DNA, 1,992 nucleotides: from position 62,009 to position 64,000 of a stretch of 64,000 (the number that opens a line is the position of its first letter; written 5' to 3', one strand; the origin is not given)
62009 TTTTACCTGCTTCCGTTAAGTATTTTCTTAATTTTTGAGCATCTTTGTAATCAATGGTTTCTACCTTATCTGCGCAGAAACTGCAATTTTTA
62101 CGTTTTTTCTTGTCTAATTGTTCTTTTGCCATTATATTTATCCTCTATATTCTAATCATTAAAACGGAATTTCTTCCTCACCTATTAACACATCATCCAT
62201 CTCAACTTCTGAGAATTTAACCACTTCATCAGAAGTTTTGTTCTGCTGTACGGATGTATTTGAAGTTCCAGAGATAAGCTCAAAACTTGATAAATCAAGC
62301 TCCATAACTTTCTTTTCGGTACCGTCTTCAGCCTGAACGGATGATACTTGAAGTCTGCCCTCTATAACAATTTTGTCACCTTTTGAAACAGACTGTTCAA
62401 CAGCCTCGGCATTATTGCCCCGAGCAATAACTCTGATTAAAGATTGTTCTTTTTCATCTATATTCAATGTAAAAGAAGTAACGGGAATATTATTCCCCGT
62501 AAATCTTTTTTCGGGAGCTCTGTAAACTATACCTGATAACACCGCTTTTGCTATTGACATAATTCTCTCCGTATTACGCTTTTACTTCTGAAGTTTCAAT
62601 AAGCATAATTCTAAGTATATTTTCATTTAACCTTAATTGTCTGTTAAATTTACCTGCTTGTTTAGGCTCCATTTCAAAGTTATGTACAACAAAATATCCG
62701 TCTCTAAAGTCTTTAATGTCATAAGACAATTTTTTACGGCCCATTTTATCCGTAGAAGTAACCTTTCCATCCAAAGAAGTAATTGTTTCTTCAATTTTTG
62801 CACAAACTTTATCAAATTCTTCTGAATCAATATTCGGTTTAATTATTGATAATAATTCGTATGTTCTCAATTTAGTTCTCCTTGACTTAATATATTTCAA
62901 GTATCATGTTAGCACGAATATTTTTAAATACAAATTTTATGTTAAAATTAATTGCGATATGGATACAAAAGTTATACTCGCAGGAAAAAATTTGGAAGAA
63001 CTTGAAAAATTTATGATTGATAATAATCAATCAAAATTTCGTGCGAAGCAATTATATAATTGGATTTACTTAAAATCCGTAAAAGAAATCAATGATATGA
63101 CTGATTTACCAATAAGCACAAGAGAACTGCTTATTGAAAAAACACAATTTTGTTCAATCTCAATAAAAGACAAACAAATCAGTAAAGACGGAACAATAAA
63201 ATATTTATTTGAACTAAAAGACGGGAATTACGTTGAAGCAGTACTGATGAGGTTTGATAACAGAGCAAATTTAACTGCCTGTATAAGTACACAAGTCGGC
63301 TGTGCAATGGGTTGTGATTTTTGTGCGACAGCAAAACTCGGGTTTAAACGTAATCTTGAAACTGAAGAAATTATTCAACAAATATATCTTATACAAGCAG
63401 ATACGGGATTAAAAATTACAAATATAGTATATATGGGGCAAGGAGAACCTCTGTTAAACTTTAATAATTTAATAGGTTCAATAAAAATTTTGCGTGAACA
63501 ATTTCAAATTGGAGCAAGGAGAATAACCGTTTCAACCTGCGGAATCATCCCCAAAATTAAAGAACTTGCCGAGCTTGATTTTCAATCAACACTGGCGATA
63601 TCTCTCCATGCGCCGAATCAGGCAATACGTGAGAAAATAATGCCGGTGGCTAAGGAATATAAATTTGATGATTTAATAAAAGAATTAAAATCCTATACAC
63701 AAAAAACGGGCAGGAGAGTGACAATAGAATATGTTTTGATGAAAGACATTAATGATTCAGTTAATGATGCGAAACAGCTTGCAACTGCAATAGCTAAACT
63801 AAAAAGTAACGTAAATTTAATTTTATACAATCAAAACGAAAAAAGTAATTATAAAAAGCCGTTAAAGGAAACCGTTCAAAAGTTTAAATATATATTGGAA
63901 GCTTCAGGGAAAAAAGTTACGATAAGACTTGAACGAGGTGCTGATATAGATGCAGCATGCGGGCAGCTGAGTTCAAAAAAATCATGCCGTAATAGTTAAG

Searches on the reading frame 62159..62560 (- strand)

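Call 53: search_protein_families(library=pfam, proteins=[window:62159-62560:-], max_evalue=0.00001)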
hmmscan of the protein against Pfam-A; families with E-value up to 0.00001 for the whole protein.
window:62159-62560:- (133 aa): 1 family
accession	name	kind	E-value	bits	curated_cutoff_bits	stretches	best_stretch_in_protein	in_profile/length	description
PF00436.31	SSB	-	2.3e-16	60.2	26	1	4-95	2-103/104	Single-strand binding protein family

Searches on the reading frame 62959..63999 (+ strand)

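Call 53: search_protein_families(library=pfam, proteins=[window:62959-63999:+], max_evalue=0.00001)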
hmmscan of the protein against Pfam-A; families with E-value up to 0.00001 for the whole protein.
window:62959-63999:+ (346 aa): 2 families
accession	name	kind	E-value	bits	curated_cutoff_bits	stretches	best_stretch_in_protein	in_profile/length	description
PF04055.27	Radical_SAM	-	2e-19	70.8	29.5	1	109-267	1-157/166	Radical SAM superfamily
PF21016.3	RlmN_N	-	1.4e-12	47.6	24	1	7-61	3-57/60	Ribosomal RNA large subunit methyltransferase N-terminal domain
